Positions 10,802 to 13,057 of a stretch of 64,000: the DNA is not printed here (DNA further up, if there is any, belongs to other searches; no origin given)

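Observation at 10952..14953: Tandem paralogs of a 651-aa polytopic membrane protein of unknown function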

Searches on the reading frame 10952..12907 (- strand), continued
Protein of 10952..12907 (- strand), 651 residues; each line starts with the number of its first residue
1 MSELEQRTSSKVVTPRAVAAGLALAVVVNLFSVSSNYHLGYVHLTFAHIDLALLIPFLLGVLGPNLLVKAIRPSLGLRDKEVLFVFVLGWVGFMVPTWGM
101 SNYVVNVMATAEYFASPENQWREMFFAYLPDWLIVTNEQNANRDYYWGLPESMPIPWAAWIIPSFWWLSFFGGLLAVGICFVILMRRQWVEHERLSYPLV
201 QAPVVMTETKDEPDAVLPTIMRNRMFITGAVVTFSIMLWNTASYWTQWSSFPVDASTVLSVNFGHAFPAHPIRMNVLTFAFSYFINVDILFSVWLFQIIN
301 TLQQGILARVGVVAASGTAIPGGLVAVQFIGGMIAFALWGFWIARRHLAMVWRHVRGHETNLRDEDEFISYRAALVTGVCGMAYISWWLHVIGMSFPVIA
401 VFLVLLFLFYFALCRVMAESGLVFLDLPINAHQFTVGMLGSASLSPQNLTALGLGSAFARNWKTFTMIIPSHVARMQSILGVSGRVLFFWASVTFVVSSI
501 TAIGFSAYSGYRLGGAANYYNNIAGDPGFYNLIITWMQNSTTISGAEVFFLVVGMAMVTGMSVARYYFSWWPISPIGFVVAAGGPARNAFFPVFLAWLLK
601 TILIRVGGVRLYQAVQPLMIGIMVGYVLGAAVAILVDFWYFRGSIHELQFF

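Call 75: find_encoding_contigs(protein=P0038, flank=10000, max_places=2)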
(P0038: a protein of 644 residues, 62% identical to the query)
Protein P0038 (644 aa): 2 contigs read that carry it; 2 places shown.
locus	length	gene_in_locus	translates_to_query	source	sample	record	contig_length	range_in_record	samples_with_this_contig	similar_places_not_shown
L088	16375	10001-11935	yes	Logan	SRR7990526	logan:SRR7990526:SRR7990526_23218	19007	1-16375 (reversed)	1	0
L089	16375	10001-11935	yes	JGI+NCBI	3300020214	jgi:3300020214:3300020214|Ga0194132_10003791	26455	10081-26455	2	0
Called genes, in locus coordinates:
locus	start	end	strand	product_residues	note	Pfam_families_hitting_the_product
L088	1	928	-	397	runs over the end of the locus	PF02746:MR_MLE_N, PF13378:MR_MLE_C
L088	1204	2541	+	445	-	PF01041:DegT_DnrJ_EryC1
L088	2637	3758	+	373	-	PF24316:Tli3 (faint), PF02012:BNR (faint), PF13088:BNR_2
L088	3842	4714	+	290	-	PF05721:PhyH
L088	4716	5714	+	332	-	PF02423:OCD_Mu_crystall, PF01488:Shikimate_DH (weak)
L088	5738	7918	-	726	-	PF04542:Sigma70_r2, PF08281:Sigma70_r4_2 (weak), PF12796:Ank_2, PF00023:Ank (weak), PF13637:Ank_4 (weak), PF12796:Ank_2, PF13637:Ank_4 (weak), PF12796:Ank_2, +4 more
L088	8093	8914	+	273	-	PF04909:Amidohydro_2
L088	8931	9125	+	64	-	-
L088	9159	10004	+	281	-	PF13378:MR_MLE_C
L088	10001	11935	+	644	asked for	PF20581:DUF6785, PF20580:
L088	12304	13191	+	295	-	PF00701:DHDPS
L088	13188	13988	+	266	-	PF01113:DapB_N, PF05173:DapB_C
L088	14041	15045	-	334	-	PF01551:Peptidase_M23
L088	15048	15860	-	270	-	PF04989:RMNT_CmcI, PF13578:Methyltransf_24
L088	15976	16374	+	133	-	?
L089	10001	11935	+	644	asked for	PF20581:DUF6785, PF20580:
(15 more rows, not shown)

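Call 76: find_encoding_contigs(protein=P0054, flank=7000, max_places=1)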
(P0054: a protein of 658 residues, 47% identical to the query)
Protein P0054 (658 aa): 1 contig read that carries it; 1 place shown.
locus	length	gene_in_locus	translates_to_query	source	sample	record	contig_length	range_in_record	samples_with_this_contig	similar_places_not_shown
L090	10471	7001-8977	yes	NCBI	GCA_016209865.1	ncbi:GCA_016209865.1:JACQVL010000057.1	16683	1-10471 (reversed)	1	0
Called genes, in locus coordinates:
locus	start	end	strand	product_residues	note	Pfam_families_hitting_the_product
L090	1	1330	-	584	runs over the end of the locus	PF02563:Poly_export, PF10531:SLBB, PF22461:SLBB_2 (weak), PF10531:SLBB, PF22461:SLBB_2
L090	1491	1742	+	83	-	-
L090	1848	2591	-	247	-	PF13085:Fer2_3, PF13187:Fer4_9 (faint), PF00037:Fer4 (weak), PF12797:Fer4_2 (weak), PF12837:Fer4_6 (weak), PF13183:Fer4_8, PF13237:Fer4_10, PF12838:Fer4_7, +1 more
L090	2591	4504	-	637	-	PF00890:FAD_binding_2, PF01266:DAO (weak), PF02910:Succ_DH_flav_C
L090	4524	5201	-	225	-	PF01127:Sdh_cyt (faint)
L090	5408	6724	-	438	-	PF00266:Aminotran_5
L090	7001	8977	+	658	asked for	PF20581:DUF6785, PF20580:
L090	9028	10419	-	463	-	PF00890:FAD_binding_2 (weak), PF01134:GIDA (faint), PF01266:DAO (faint), PF07992:Pyr_redox_2, PF12831:FAD_oxidored (weak), PF13738:Pyr_redox_3, PF00070:Pyr_redox, PF02852:Pyr_redox_dim, +4 more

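Call 77: find_encoding_contigs(protein=P0104, flank=7000, max_places=1)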
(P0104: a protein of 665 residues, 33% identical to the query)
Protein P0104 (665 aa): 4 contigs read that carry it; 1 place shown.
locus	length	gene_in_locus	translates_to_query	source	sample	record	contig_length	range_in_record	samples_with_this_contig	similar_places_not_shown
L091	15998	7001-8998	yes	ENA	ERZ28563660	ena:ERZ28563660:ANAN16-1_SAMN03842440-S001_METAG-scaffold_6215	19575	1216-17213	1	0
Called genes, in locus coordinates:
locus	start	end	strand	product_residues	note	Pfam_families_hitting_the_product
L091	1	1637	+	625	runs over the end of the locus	-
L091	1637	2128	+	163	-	PF01839:FG-GAP (faint), PF13517:FG-GAP_3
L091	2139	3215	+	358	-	PF02746:MR_MLE_N, PF13378:MR_MLE_C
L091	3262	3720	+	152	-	-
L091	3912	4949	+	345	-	-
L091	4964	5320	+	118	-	-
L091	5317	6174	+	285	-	PF01261:AP_endonuc_2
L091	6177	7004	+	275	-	PF04951:Peptidase_M55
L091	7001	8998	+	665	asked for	PF20581:DUF6785, PF20580:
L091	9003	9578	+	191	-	PF04167:DUF402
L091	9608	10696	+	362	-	PF02463:SMC_N (faint), PF13175:AAA_15, PF13476:AAA_23, PF13304:AAA_21, PF13175:AAA_15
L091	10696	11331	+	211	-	PF11536:DUF3226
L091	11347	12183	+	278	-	PF01261:AP_endonuc_2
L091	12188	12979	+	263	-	PF00106:adh_short, PF01370:Epimerase (weak), PF08659:KR, PF13561:adh_short_C2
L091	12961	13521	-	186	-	-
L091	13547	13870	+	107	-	PF01943:Polysacc_synt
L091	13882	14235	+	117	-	-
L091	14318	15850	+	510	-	PF00884:Sulfatase, PF01663:Phosphodiest (faint), PF16347:SGSH_C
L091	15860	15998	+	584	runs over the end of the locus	PF16158:N_BRCA1_IG (faint), PF04932:Wzy_C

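Call 78: find_encoding_contigs(protein=P0116, flank=7000, max_places=1)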
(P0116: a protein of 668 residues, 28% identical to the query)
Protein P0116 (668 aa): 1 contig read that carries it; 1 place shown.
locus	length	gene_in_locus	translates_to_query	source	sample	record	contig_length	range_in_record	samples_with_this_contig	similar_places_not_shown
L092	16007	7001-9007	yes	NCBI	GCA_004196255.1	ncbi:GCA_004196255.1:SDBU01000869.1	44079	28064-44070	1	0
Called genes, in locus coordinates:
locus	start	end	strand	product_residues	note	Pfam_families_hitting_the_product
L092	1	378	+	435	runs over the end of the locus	-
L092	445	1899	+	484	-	PF02838:Glyco_hydro_20b, PF00728:Glyco_hydro_20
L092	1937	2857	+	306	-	PF01063:Aminotran_4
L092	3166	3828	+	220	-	-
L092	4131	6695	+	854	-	PF08450:SGL (faint), PF01436:NHL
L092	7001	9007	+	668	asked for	PF20581:DUF6785, PF20580:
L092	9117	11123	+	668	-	PF20581:DUF6785, PF20580:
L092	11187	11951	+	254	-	PF00106:adh_short, PF08659:KR, PF13561:adh_short_C2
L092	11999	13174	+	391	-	PF01408:GFO_IDH_MocA, PF02894:GFO_IDH_MocA_C, PF22725:GFO_IDH_MocA_C3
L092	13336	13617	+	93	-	PF00216:Bac_DNA_binding, PF18291:HU-HIG (weak)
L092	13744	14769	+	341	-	PF00849:PseudoU_synth_2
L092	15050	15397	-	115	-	PF12796:Ank_2, PF13857:Ank_5 (faint), PF13606:Ank_3 (faint), PF13637:Ank_4, PF00023:Ank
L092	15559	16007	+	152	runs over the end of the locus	?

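Call 79: find_encoding_contigs(protein=P0120, flank=7000, max_places=1)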
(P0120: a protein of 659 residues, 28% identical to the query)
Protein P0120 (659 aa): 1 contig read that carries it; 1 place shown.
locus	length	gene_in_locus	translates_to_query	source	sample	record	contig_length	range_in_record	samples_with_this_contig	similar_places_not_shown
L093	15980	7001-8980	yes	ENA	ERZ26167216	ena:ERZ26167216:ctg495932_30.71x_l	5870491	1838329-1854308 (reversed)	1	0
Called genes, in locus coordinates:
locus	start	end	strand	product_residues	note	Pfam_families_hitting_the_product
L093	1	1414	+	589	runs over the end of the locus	PF02538:Hydantoinase_B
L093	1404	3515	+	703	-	PF05378:Hydant_A_N, PF01968:Hydantoinase_A, PF19278:Hydant_A_C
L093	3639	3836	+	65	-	-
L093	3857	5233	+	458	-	PF07287:AtuA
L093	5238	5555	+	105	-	PF14330:DUF4387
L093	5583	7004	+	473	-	PF01546:Peptidase_M20, PF07687:M20_dimer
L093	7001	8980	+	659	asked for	PF20581:DUF6785, PF20580:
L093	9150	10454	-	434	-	PF00884:Sulfatase, PF01663:Phosphodiest, PF16347:SGSH_C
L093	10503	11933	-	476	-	-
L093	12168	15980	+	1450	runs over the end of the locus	PF00270:DEAD, PF04851:ResIII, PF00271:Helicase_C, PF19306:WHD_Lhr, PF08494:DEAD_assoc, PF23235:WHD_3rd_Lhr, PF23234:WHD_4th_Lhr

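Call 80: find_encoding_contigs(protein=P0089, flank=7000, max_places=1)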
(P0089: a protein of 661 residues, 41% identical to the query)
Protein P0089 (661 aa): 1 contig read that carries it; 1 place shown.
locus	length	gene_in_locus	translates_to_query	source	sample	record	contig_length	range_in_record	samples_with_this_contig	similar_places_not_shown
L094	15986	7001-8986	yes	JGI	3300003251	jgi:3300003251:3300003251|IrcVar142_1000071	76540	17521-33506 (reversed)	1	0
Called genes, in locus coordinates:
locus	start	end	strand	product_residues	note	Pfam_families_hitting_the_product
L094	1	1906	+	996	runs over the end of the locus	PF01979:Amidohydro_1 (weak), PF07969:Amidohydro_3 (weak), PF01979:Amidohydro_1, PF07969:Amidohydro_3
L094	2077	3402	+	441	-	PF01979:Amidohydro_1, PF07969:Amidohydro_3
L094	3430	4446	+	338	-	PF01408:GFO_IDH_MocA, PF02894:GFO_IDH_MocA_C, PF22725:GFO_IDH_MocA_C3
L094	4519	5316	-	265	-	PF01261:AP_endonuc_2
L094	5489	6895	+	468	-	PF03553:Na_H_antiporter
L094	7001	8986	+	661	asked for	PF20581:DUF6785, PF20580:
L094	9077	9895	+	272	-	PF01261:AP_endonuc_2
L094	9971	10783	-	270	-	PF04951:Peptidase_M55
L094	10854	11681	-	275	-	PF02621:VitK2_biosynth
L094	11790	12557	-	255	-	PF01048:PNP_UDP_1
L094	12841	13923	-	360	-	PF01408:GFO_IDH_MocA, PF02894:GFO_IDH_MocA_C, PF22725:GFO_IDH_MocA_C3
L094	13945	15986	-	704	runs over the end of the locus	PF19310:TOP_N, PF01432:Peptidase_M3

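Call 82: search_protein_families(library=pfam, proteins=[L014:9999-10820:+, L016:7131-7958:+, L019:6521-7993:+, L038:9850-10761:+, L049:9930-11408:+, L049:7063-7968:+, L047:7178-7999:+, L051:5766-7967:+, L054:6796-7866:+, L030:7018-7872:+], max_evalue=0.0001)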
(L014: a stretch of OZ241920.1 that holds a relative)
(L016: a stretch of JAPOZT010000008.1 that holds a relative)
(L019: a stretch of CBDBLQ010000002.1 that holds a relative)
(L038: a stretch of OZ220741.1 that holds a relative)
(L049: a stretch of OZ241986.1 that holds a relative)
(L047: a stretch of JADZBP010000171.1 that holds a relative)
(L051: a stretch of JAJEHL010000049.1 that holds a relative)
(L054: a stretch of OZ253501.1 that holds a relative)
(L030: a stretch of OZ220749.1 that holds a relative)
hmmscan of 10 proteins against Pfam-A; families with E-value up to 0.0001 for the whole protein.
L014:9999-10820:+ (273 aa): 1 family
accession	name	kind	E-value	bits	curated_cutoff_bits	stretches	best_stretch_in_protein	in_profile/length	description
PF01261.30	AP_endonuc_2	-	1.6e-17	64.5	31.1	1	20-267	2-248/249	Xylose isomerase-like TIM barrel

L016:7131-7958:+ (275 aa): 1 family
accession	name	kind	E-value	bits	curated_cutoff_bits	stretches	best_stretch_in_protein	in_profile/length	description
PF05721.19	PhyH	-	2e-05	25.4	22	0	156-229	138-213/213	Phytanoyl-CoA dioxygenase (PhyH)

L019:6521-7993:+ (490 aa): 1 family
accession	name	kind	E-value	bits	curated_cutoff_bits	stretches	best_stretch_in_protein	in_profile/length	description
PF03553.21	Na_H_antiporter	-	4.4e-51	174.4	23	1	175-486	2-303/303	Na+/H+ antiporter family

L038:9850-10761:+ (303 aa): 8 families
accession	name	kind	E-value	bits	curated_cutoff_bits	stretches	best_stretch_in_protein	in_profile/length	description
PF06325.19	PrmA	-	2.5e-65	221.4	22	1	59-301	47-295/296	Ribosomal protein L11 methyltransferase (PrmA)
PF13847.12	Methyltransf_31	-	3.3e-11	43.5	27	1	165-239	2-83/145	Methyltransferase domain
PF05175.20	MTS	-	2.9e-10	40.5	23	1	153-238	20-105/170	Methyltransferase small domain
PF13649.12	Methyltransf_25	-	1.5e-09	38.9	27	1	170-258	1-96/97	Methyltransferase domain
PF02475.24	TRM5-TYW2_MTfase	-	5.1e-08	33.5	28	1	161-241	31-114/164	TRM5/TYW2 methyltransferase domain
PF08241.18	Methyltransf_11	-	7.1e-07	30.2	21.2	1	171-262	1-94/95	Methyltransferase domain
PF13489.12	Methyltransf_23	-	9.1e-06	25.9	27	1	161-238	17-88/164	Methyltransferase domain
PF12847.13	Methyltransf_18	-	1.2e-05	25.8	27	1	161-221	9-70/151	Methyltransferase domain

L049:9930-11408:+ (492 aa): 19 families
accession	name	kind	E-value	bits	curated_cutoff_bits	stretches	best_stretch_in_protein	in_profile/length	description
PF07719.23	TPR_2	-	5.5e-38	126.4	27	1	92-123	2-33/34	Tetratricopeptide repeat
PF13414.12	TPR_11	-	1.4e-32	111.5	26.8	1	207-238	8-39/42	TPR repeat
PF00515.34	TPR_1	-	2e-30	103.8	27.8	1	93-123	3-33/34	Tetratricopeptide repeat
PF13432.12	TPR_16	-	2.1e-28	98.8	32.7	2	166-222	4-60/65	Tetratricopeptide repeat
PF14559.12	TPR_19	-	5.5e-27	94.3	25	2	170-235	2-67/68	Tetratricopeptide repeat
PF13424.12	TPR_12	-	7.5e-25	87.4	30.1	0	68-121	14-75/77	Tetratricopeptide repeat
PF13181.12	TPR_8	-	2.3e-23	80.7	25.7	0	92-123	2-33/34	Tetratricopeptide repeat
PF13428.12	TPR_14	-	1.9e-22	77.9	23.5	0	162-202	4-44/44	Tetratricopeptide repeat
PF13431.12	TPR_17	-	5.3e-21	73.5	24.4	0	148-180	2-34/34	Tetratricopeptide repeat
PF23914.1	TPR_CcmH_CycH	-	8.5e-17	61.9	42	1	71-190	30-152/158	Cytochrome c-type biogenesis protein H TPR domain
PF13176.12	TPR_7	-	4.6e-16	57.9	27.9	0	324-347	2-25/36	Tetratricopeptide repeat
PF13174.12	TPR_6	-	4.8e-13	49.3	26.3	0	324-345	3-24/33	Tetratricopeptide repeat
PF13374.12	TPR_10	-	1.7e-12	47.4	27.5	0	95-120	6-31/42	Tetratricopeptide repeat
PF13371.12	TPR_9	-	4.9e-09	36.5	35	1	100-159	4-63/73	Tetratricopeptide repeat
PF12895.13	ANAPC3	-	7.8e-09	36.1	27.2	0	140-185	4-49/82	Anaphase-promoting complex, cyclosome, subunit 3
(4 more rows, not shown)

L049:7063-7968:+ (301 aa): 0 families

L047:7178-7999:+ (273 aa): 1 family
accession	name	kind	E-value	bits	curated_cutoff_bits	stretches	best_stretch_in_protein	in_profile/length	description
PF06452.16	CBM9_1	-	4.3e-07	30.4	23.4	1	76-261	24-182/185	Carbohydrate family 9 binding domain-like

L051:5766-7967:+ (733 aa): 14 families
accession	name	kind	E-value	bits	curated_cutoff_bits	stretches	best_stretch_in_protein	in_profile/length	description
PF00578.27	AhpC-TSA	-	1e-17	64.7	26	1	596-706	5-122/124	AhpC/TSA family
PF08534.16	Redoxin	-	1.9e-16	60.6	26.6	1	599-714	9-137/148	Redoxin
PF14559.12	TPR_19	-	1.7e-13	51.1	25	0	238-280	5-47/68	Tetratricopeptide repeat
PF13414.12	TPR_11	-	8.7e-10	38.6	26.8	1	486-524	3-41/42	TPR repeat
PF00515.34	TPR_1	-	9.3e-10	38.3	27.8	0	512-541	2-31/34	Tetratricopeptide repeat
PF13431.12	TPR_17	-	1.1e-08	35.1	24.4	0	506-531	8-33/34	Tetratricopeptide repeat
PF13424.12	TPR_12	-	3.1e-08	34.1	30.1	0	483-541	9-75/77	Tetratricopeptide repeat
PF13428.12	TPR_14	-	7.8e-08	32.7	23.5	0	481-519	5-43/44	Tetratricopeptide repeat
PF13905.12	Thioredoxin_8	-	2.6e-07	31.3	27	1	616-705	1-94/94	Thioredoxin-like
PF12895.13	ANAPC3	-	3e-07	31.1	27.2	0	215-280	13-78/82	Anaphase-promoting complex, cyclosome, subunit 3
PF07719.23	TPR_2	-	1e-06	28.8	27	0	226-257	3-34/34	Tetratricopeptide repeat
PF00085.26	Thioredoxin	-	1.8e-06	28.3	23.5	1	617-664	19-64/103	Thioredoxin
PF13181.12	TPR_8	-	1.7e-05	25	25.7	0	513-535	3-25/34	Tetratricopeptide repeat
PF13432.12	TPR_16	-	8.9e-05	23.3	32.7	0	202-258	9-65/65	Tetratricopeptide repeat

L054:6796-7866:+ (356 aa): 0 families

L030:7018-7872:+ (284 aa): 1 family
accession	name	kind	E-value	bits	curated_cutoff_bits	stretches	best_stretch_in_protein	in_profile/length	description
PF01261.30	AP_endonuc_2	-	2.1e-28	100.1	31.1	1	32-280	1-249/249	Xylose isomerase-like TIM barrel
